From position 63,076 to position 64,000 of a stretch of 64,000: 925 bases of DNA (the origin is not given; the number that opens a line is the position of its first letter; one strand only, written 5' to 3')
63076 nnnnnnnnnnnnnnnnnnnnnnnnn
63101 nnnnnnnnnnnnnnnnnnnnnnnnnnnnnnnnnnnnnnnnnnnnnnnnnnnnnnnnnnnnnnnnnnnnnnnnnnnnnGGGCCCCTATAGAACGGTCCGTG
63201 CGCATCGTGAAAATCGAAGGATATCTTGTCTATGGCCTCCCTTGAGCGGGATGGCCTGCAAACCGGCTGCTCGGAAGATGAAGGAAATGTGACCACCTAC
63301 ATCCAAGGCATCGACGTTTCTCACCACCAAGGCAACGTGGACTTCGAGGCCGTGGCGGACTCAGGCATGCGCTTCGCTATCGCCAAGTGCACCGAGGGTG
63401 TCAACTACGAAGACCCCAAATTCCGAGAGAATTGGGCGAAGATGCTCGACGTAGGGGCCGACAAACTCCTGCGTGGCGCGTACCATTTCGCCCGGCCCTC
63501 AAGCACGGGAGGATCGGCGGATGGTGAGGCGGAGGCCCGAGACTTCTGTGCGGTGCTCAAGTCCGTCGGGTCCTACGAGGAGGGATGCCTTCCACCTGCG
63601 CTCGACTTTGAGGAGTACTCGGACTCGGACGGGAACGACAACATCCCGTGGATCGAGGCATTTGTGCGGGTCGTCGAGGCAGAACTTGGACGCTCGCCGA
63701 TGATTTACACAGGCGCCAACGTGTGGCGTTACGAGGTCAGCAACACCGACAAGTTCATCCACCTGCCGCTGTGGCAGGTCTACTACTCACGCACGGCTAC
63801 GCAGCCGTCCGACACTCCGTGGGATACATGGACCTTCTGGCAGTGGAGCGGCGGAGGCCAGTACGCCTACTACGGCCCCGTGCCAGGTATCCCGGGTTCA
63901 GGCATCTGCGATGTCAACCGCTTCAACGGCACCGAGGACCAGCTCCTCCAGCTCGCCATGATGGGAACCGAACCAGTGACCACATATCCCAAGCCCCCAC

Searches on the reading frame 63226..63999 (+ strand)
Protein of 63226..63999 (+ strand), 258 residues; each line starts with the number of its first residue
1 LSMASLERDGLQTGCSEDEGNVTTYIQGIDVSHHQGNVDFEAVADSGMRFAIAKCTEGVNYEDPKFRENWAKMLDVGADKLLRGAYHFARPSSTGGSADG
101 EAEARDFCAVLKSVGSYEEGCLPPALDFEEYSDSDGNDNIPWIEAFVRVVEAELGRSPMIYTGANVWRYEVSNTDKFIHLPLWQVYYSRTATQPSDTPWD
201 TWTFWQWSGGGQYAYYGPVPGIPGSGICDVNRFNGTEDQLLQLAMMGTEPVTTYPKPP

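Call 21: search_protein_families(library=pfam, proteins=[window:63226-63999:+], max_evalue=0.001)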
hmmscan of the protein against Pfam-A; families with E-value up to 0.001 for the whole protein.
window:63226-63999:+ (258 aa): 1 family
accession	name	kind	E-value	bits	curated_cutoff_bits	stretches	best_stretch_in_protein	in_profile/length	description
PF01183.26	Glyco_hydro_25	-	6.8e-38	131.2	27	1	29-212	1-176/180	Glycosyl hydrolases family 25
